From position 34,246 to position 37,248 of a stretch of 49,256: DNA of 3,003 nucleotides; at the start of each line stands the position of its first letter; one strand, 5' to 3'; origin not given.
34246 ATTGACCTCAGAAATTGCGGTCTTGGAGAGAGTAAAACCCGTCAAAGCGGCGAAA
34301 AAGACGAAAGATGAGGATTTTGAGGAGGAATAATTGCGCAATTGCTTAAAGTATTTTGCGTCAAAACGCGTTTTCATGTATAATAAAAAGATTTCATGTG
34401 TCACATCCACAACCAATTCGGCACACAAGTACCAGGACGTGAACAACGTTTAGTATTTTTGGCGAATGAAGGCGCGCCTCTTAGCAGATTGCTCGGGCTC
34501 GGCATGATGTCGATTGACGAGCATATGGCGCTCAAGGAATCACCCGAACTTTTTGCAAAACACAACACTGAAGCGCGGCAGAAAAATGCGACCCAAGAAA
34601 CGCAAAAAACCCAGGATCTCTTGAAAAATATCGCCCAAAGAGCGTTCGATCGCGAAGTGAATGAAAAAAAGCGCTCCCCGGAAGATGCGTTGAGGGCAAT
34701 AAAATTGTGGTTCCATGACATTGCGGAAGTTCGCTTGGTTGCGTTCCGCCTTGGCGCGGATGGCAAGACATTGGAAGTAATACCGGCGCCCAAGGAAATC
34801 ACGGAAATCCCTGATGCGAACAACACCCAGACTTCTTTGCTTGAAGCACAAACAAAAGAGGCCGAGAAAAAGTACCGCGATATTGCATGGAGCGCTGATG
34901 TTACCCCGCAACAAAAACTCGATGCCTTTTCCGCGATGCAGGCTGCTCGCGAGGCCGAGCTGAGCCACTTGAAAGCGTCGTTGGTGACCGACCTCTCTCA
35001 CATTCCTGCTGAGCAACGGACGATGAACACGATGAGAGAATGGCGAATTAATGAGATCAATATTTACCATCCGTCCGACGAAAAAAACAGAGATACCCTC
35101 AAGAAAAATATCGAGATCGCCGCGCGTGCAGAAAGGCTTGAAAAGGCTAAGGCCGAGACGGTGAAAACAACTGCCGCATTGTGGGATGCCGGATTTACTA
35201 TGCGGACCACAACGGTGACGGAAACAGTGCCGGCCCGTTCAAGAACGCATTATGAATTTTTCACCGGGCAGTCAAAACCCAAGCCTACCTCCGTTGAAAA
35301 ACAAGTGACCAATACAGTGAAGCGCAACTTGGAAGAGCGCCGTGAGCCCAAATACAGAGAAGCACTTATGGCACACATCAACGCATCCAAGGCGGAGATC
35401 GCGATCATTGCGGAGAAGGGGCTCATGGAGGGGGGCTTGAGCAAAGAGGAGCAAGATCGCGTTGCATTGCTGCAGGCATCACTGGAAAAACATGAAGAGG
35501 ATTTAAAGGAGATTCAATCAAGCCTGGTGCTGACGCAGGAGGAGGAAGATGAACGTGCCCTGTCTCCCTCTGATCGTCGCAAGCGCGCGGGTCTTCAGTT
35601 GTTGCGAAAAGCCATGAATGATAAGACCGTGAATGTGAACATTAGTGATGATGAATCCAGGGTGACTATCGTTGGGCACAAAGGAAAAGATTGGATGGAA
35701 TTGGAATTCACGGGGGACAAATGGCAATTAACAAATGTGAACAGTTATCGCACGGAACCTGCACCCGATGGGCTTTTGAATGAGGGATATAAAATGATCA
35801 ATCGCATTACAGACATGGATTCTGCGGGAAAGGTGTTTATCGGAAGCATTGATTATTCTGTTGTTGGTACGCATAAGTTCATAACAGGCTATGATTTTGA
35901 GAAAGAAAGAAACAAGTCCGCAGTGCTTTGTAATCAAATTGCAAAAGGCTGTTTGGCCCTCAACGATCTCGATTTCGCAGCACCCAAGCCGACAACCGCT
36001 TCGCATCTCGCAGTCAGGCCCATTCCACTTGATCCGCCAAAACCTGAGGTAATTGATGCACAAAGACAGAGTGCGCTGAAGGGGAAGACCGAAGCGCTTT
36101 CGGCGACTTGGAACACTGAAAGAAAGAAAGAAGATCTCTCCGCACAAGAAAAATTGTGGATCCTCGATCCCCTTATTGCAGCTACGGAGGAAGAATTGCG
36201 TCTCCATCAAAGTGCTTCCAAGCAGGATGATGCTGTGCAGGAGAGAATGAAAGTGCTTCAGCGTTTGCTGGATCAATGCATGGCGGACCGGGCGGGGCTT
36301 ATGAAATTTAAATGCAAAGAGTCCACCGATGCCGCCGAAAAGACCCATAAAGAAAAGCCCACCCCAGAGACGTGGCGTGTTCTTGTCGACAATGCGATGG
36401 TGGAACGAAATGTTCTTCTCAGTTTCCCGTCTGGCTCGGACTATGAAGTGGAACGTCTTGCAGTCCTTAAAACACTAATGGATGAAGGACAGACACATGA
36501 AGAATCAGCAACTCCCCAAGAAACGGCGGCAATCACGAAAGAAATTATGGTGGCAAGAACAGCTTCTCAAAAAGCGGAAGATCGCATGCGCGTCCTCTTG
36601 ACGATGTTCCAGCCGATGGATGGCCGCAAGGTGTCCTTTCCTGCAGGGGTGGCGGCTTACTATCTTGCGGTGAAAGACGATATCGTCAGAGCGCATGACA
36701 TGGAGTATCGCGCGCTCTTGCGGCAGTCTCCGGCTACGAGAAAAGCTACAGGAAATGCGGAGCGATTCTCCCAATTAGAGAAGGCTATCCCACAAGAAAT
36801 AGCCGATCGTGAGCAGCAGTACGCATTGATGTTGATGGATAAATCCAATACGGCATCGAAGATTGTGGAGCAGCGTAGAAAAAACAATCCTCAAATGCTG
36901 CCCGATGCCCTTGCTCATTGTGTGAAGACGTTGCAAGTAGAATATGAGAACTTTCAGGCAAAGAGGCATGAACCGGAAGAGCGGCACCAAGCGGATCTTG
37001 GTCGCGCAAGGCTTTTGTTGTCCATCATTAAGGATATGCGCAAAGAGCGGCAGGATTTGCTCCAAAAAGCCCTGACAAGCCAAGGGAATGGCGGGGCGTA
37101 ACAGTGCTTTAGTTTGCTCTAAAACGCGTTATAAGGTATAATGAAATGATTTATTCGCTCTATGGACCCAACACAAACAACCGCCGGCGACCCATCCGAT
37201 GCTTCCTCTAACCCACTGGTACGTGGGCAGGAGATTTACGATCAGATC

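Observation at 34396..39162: Orphan locus: two large paralogous proteins (901 aa, 431 aa) sharing two modules, plus a coupled 119-aa partner and a convergent ~100-aa ORF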

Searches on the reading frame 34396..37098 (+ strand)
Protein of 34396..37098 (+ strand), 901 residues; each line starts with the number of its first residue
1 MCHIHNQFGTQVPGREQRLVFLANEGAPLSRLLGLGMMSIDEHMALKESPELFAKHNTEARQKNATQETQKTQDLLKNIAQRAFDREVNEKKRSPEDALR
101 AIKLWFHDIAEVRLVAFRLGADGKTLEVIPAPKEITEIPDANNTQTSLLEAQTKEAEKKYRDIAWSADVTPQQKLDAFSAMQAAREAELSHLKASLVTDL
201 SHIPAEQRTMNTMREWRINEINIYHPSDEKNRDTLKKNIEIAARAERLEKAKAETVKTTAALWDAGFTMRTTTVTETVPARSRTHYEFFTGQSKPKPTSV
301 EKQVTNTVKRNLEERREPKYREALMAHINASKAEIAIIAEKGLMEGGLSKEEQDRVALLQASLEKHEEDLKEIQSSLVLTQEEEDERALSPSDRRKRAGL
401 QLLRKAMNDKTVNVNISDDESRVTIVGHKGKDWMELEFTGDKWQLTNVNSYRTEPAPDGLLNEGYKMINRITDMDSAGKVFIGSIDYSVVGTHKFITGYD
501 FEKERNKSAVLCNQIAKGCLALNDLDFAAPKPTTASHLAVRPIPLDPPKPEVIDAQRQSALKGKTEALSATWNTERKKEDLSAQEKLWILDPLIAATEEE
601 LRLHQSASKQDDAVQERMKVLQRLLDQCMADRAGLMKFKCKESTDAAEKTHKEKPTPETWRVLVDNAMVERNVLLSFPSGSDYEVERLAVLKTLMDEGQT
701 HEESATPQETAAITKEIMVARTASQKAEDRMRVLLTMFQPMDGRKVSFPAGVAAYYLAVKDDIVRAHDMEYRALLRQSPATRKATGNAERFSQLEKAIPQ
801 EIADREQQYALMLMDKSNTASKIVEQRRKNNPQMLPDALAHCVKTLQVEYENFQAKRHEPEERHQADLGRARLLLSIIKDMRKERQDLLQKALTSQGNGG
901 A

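Call 4: search_protein_families(library=pfam, proteins=[window:34396-37098:+], max_evalue=1)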
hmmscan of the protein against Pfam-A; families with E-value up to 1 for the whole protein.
window:34396-37098:+ (901 aa): 2 families
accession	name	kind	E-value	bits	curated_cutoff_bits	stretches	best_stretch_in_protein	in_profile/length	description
PF08347.16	CTNNB1_binding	-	0.19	12.2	22.4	1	363-413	31-82/222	N-terminal CTNNB1 binding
PF03954.19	Lectin_N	-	0.24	11.7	28.3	1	349-380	91-122/140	Hepatic lectin, N-terminal domain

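Call 8: find_homologous_proteins(query=window:34396-37098:+)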
Query window:34396-37098:+ (901 aa): 1 proteins with E <= 0.001 among 8000 candidates.
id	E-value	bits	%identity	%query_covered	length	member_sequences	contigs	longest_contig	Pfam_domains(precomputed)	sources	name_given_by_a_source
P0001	0.0e+0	1986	100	100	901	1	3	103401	-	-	-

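Call 10: find_encoding_contigs(protein=P0001, flank=10000, max_places=6)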
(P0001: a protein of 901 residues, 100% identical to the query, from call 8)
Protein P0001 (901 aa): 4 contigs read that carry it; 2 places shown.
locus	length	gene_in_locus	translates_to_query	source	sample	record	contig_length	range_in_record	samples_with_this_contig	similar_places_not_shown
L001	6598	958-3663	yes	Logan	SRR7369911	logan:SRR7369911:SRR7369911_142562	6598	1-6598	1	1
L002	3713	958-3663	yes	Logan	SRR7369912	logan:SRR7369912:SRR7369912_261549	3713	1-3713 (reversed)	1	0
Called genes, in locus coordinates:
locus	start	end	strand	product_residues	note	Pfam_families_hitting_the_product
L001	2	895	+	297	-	?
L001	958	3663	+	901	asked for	-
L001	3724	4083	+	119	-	-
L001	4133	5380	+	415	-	-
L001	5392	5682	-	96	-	-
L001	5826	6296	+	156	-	PF00583:Acetyltransf_1, PF13508:Acetyltransf_7 (weak)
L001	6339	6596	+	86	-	?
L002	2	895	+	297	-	?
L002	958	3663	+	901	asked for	-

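Call 55: search_protein_families(library=padloc, proteins=[window:34396-37098:+], max_evalue=0.1)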
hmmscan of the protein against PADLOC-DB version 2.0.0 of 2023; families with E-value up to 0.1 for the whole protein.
window:34396-37098:+ (901 aa): 0 families

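Call 56: search_protein_families(library=ncbifam, proteins=[window:34396-37098:+], max_evalue=0.1)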
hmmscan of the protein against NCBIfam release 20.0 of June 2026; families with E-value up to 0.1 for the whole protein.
window:34396-37098:+ (901 aa): 0 families

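Call 76: search_protein_representatives(protein=window:34396-37098:+)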
Query: 901 residues. Proteins with E-value up to 0.001 (for the whole library): 1; up to 1e-10: 1; up to 1e-30: 1. The best 1 are listed.
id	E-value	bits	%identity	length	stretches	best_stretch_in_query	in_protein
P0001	0.0e+00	1986.0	100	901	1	1-901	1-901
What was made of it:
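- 34396..37101 (+): 901-aa large protein: a paralogue of the family that has no small gene of its own. It finds only itself in two exhaustive protein searches (calls 8, 76).
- Checked: It finds only itself in 5.8 billion clustered proteins (call 8) and in an exhaustive phmmer search of 1.84 billion representatives (call 76).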

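Call 80: search_solved_structures(query=window:34396-37098:+, max_evalue=1)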
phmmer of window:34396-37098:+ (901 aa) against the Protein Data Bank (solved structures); distinct sequences matched with E-value up to 1: 0.
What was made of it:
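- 34396..37101 (+): No Pfam or PDB hit (calls 4, 80).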

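Call 84: search_protein_families(library=phrogs, proteins=[window:34396-37098:+], max_evalue=0.1)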
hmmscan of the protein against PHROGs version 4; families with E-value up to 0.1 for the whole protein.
window:34396-37098:+ (901 aa): 1 family
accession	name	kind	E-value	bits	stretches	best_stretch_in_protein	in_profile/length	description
phrog_23695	-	unknown function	0.089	13.8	0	471-559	35-119/144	-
